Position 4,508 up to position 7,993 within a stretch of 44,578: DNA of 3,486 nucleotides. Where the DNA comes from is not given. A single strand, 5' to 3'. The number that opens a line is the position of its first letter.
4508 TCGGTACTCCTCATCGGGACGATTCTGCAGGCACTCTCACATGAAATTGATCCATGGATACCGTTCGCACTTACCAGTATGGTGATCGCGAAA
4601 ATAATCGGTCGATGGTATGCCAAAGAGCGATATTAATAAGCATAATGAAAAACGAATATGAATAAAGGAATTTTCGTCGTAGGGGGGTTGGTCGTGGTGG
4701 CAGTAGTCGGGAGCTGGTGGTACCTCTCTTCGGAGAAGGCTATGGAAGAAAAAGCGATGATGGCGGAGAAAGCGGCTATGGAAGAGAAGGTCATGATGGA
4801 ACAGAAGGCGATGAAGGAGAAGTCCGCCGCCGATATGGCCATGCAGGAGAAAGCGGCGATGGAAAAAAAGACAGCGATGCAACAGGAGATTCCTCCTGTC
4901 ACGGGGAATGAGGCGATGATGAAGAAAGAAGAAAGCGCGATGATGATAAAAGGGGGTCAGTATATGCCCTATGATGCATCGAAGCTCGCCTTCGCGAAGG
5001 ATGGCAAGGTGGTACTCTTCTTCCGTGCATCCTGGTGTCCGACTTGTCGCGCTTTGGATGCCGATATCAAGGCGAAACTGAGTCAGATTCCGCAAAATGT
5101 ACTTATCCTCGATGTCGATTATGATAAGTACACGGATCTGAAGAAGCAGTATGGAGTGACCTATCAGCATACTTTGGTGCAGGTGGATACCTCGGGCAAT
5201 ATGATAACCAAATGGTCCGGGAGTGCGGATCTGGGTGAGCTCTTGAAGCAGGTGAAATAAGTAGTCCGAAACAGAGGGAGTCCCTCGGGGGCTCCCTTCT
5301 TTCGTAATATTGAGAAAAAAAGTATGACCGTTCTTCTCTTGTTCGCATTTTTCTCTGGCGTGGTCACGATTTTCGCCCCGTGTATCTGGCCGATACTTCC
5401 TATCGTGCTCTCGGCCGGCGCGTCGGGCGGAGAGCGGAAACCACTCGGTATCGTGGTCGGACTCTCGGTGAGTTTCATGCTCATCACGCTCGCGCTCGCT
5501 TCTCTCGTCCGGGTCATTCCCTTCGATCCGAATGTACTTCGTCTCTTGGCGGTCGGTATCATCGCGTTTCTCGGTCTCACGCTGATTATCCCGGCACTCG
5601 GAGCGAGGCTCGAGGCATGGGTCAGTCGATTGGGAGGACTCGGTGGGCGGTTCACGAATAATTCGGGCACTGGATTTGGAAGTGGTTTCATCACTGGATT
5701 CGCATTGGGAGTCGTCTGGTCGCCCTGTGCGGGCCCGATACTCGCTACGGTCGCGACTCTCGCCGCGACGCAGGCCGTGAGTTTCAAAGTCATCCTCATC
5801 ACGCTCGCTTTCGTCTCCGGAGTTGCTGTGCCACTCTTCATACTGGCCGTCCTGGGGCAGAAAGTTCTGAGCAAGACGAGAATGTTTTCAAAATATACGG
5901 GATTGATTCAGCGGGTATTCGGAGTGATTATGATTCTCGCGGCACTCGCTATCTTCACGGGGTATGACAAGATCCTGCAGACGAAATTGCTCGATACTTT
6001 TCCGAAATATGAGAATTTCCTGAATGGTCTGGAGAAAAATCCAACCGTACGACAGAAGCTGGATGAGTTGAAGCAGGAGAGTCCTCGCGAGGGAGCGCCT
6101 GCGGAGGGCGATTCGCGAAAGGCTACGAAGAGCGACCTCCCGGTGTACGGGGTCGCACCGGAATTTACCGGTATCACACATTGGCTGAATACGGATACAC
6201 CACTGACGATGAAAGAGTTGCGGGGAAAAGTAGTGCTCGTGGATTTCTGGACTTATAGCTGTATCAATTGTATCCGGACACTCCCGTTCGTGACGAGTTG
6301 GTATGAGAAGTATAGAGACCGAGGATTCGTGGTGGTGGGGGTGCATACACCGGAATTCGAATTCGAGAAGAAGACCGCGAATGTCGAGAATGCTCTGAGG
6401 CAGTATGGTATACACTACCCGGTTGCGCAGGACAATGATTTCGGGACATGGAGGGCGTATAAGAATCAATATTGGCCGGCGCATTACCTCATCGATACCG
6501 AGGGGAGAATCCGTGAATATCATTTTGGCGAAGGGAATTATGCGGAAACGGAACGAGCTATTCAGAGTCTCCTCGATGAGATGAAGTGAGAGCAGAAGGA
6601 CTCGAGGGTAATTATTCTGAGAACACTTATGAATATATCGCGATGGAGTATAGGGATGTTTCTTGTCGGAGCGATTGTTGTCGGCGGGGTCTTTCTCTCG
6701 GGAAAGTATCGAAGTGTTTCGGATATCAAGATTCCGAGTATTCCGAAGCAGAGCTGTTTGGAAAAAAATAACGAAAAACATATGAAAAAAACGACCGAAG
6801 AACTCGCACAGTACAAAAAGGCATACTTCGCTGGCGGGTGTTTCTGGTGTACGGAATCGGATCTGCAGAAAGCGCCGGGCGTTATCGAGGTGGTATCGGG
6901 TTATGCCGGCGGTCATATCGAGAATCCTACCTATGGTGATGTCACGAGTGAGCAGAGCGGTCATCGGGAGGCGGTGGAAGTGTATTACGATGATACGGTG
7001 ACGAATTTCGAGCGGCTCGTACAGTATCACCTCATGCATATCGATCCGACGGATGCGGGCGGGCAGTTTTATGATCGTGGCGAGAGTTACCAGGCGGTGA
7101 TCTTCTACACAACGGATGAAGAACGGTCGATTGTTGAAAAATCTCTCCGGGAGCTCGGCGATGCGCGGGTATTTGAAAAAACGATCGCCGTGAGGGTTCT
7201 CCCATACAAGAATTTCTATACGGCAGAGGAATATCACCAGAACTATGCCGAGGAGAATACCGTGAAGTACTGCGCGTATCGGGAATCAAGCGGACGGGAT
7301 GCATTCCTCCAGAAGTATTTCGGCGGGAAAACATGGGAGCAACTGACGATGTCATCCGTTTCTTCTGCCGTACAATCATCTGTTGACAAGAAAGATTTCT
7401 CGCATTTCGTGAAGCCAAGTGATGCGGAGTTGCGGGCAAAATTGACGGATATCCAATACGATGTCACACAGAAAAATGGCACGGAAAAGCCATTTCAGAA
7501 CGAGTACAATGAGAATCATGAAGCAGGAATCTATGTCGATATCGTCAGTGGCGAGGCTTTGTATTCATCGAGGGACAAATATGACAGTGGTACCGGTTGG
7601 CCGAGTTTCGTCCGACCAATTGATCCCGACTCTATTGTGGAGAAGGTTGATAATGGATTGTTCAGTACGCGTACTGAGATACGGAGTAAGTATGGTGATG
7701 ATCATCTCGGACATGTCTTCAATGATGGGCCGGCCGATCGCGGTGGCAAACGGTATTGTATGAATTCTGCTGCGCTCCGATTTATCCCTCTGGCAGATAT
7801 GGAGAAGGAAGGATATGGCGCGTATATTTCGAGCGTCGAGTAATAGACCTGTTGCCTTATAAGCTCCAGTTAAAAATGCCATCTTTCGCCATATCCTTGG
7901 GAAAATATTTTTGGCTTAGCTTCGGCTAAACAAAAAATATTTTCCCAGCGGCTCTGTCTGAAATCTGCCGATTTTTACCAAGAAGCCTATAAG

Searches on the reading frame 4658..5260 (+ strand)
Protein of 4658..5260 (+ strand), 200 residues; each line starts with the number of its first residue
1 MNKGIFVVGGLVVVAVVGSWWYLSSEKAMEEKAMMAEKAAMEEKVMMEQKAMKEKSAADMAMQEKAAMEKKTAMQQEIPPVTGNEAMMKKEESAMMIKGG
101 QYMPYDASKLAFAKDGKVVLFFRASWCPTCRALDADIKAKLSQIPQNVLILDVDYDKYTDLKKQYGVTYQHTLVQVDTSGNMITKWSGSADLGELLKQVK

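Call 10: search_protein_families(library=pfam, proteins=[window:4658-5260:+])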
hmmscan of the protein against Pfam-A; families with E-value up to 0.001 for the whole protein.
window:4658-5260:+ (200 aa): 3 families
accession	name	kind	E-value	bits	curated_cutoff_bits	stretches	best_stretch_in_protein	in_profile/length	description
PF00085.26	Thioredoxin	-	4.4e-11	43.1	23.5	1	114-199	17-101/103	Thioredoxin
PF13905.12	Thioredoxin_8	-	0.00063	20.5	27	0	118-157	4-45/94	Thioredoxin-like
PF00578.27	AhpC-TSA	-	0.0008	19.8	26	0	112-164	22-76/124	AhpC/TSA family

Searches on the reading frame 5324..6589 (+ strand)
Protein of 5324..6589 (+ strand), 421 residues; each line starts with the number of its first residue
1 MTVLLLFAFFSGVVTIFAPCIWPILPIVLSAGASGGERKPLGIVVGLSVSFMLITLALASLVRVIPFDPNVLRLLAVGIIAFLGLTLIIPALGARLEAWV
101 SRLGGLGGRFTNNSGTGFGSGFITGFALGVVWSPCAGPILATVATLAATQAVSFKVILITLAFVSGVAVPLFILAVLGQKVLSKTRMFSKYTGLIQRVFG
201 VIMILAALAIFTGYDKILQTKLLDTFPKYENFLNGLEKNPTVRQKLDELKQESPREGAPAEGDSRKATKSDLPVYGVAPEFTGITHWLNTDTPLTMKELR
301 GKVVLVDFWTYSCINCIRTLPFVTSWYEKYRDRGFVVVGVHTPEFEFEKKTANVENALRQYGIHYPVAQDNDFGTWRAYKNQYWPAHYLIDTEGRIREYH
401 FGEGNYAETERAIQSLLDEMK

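Call 10: search_protein_families(library=pfam, proteins=[window:5324-6589:+])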
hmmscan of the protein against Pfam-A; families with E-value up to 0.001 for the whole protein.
window:5324-6589:+ (421 aa): 4 families
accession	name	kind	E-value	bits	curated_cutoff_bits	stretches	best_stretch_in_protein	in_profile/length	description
PF00578.27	AhpC-TSA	-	4.8e-13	49.6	26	1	278-398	5-123/124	AhpC/TSA family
PF08534.16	Redoxin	-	9.4e-12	45.4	26.6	1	279-405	7-137/148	Redoxin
PF13905.12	Thioredoxin_8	-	8.1e-11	42.6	27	1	301-396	1-94/94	Thioredoxin-like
PF02683.22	DsbD_TM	-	2.5e-09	37.2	27.1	1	4-210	3-214/219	Cytochrome C biogenesis protein transmembrane domain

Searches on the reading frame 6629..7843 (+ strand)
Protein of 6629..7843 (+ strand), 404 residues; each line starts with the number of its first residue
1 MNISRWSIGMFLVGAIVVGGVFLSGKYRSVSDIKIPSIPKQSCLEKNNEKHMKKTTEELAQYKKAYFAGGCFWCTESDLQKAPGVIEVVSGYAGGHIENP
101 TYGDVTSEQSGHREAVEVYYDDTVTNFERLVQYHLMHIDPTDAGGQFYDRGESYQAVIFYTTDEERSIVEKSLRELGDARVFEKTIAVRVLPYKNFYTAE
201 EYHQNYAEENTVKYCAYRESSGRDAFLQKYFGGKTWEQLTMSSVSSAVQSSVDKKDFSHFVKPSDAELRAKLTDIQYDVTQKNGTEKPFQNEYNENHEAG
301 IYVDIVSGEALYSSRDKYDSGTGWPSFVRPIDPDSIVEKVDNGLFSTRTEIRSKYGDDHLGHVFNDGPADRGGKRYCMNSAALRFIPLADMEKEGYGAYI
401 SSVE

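Call 10: search_protein_families(library=pfam, proteins=[window:6629-7843:+])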
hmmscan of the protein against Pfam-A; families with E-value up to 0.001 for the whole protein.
window:6629-7843:+ (404 aa): 2 families
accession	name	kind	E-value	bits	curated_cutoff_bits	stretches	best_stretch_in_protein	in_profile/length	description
PF01625.27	PMSR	-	1.5e-53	181.6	23.7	1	64-215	1-152/153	Peptide methionine sulfoxide reductase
PF01641.26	SelR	-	8.3e-46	155.1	24.9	1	272-387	1-116/116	SelR domain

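Call 24: find_encoding_contigs(protein=window:6629-7843:+, flank=6000, max_places=8)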
Protein window:6629-7843:+ (404 aa): no gene with exactly this product is on record in the collection.
